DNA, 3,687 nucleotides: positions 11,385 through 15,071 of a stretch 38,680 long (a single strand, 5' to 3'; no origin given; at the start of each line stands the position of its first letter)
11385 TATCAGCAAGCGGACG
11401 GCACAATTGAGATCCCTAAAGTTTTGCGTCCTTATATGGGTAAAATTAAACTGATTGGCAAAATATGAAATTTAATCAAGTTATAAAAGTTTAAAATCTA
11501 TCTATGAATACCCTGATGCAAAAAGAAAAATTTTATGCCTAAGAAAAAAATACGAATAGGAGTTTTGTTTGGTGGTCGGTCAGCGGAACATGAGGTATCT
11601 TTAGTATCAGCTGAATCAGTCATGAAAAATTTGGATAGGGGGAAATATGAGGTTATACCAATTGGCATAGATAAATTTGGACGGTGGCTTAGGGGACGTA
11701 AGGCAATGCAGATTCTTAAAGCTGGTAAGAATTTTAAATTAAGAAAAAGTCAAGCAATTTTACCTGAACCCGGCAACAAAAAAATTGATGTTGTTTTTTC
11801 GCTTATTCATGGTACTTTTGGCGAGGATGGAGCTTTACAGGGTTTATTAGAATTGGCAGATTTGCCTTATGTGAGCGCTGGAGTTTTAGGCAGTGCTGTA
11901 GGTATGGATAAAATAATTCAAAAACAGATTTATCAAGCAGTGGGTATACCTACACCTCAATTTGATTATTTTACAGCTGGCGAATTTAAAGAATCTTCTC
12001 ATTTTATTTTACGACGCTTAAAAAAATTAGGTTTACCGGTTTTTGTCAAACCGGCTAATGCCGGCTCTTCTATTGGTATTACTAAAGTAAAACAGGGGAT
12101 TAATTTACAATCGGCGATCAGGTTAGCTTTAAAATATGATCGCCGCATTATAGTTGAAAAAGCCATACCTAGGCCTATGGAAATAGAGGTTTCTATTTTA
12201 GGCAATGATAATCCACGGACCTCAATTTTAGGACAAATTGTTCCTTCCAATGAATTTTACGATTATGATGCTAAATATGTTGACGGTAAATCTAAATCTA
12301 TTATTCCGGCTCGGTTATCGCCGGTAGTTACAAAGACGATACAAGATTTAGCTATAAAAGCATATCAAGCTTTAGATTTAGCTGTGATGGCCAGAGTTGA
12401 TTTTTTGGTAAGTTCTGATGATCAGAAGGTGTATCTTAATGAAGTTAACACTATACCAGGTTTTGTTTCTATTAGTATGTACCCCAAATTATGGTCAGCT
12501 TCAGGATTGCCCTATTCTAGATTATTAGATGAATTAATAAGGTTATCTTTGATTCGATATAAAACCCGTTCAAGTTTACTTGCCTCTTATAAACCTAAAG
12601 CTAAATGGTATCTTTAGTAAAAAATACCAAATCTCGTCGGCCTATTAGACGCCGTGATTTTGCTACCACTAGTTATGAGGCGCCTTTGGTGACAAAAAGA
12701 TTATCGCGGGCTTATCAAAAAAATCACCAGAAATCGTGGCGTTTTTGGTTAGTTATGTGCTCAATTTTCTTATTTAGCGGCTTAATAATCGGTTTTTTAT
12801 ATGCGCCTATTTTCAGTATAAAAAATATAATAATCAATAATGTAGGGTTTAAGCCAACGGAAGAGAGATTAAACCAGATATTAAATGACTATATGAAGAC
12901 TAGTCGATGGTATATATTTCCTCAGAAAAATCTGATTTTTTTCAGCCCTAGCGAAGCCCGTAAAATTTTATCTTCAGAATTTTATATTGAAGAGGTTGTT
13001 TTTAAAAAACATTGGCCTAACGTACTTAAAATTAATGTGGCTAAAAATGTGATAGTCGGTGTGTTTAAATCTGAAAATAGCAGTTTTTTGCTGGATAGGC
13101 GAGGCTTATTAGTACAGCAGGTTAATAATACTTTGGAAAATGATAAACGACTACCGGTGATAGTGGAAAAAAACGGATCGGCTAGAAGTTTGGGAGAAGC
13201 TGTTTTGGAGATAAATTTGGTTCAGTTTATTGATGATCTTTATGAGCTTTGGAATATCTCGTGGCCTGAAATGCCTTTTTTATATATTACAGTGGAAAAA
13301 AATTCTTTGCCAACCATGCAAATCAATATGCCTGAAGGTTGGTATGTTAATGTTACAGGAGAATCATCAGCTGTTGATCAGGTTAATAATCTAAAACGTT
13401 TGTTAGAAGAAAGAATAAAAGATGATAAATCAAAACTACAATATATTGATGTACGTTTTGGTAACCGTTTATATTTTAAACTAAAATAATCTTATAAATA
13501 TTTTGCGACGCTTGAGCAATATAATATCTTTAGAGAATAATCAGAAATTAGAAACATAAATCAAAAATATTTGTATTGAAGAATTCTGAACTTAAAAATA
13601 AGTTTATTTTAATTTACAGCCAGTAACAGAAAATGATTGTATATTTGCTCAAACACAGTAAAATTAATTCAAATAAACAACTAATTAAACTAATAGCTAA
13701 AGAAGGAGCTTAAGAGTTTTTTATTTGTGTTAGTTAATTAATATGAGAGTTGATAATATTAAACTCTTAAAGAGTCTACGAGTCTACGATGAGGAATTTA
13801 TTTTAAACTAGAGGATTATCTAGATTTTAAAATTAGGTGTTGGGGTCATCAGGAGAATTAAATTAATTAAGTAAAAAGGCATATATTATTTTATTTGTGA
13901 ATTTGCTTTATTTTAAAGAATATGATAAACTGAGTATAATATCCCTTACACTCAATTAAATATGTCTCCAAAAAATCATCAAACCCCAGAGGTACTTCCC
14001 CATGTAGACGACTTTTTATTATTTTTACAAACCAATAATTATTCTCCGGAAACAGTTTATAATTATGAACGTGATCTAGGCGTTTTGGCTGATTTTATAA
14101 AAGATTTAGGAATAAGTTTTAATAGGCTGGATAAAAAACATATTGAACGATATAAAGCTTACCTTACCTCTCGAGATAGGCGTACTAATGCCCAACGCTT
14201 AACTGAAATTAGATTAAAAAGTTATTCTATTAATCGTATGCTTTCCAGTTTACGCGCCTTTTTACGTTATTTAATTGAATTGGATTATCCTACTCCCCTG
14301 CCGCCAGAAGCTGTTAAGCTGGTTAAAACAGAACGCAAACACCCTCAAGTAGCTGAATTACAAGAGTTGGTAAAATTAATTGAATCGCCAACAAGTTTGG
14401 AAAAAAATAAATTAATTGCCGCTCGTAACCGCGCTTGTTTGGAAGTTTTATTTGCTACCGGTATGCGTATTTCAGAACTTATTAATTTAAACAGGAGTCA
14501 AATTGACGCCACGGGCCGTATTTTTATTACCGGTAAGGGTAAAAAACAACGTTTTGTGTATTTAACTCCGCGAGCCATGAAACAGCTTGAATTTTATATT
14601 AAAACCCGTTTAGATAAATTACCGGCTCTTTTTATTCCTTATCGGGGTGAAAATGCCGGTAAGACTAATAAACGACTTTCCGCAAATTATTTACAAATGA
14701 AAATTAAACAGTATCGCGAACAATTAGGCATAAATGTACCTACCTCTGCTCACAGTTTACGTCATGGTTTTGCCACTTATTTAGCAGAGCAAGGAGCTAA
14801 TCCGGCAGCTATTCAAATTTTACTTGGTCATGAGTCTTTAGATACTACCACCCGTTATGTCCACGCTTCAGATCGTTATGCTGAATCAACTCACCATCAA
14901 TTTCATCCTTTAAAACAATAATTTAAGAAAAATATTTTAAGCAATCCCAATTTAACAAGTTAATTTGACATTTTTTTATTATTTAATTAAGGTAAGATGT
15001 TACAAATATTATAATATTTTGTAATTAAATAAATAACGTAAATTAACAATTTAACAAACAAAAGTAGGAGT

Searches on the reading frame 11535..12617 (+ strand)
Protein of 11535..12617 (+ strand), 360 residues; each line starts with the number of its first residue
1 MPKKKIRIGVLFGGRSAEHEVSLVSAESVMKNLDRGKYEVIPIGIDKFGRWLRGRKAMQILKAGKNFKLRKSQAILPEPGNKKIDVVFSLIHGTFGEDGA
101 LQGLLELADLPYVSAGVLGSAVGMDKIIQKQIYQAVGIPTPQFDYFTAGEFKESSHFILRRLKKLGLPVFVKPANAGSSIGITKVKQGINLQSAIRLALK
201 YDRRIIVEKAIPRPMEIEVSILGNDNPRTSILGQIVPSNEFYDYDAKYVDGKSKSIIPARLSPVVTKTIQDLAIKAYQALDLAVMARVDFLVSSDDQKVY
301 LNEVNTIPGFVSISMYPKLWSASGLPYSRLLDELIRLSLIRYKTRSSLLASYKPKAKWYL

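Call 22: search_protein_families(library=pfam, proteins=[window:11535-12617:+], max_evalue=0.001)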
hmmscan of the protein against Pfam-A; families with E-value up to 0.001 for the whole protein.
window:11535-12617:+ (360 aa): 4 families
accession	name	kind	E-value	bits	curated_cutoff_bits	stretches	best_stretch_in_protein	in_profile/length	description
PF07478.18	Dala_Dala_lig_C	-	1.5e-69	234.1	24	1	133-335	2-203/204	D-ala D-ala ligase C-terminus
PF01820.27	Dala_Dala_lig_N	-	9e-34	117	34.6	1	7-114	1-120/121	D-ala D-ala ligase N-terminus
PF02222.28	ATP-grasp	-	1.1e-09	38.6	27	1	132-305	2-160/179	ATP-grasp domain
PF02786.22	CPSase_L_D2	-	8.8e-09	35.6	19.8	1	154-306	26-178/211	Carbamoyl-phosphate synthase L chain, ATP binding domain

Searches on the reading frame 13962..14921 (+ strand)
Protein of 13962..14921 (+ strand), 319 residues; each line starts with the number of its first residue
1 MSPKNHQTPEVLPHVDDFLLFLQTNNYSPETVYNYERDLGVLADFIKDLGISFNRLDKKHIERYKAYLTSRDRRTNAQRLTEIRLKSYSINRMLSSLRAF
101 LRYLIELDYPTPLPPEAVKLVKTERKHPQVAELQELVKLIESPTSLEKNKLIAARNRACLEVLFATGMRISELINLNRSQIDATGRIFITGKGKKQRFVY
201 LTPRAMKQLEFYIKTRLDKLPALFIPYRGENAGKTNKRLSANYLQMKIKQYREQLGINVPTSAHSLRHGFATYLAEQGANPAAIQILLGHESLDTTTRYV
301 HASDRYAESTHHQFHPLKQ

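Call 22: search_protein_families(library=pfam, proteins=[window:13962-14921:+], max_evalue=0.001)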
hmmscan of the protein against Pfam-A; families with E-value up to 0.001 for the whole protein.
window:13962-14921:+ (319 aa): 4 families
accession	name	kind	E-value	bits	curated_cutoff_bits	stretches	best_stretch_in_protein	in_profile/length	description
PF00589.27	Phage_integrase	-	7.1e-33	114.2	27.1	1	137-304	9-170/172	Phage integrase family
PF02899.23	Phage_int_SAM_1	-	4.5e-11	43.3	22.3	1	15-105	1-80/83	Phage integrase, N-terminal SAM-like domain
PF13102.12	Phage_int_SAM_5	-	1.2e-07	32.5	22.3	1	26-109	16-87/98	Phage integrase SAM-like domain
PF13495.12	Phage_int_SAM_4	-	4.7e-05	24.2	27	1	16-110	3-84/85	Phage integrase, N-terminal SAM-like domain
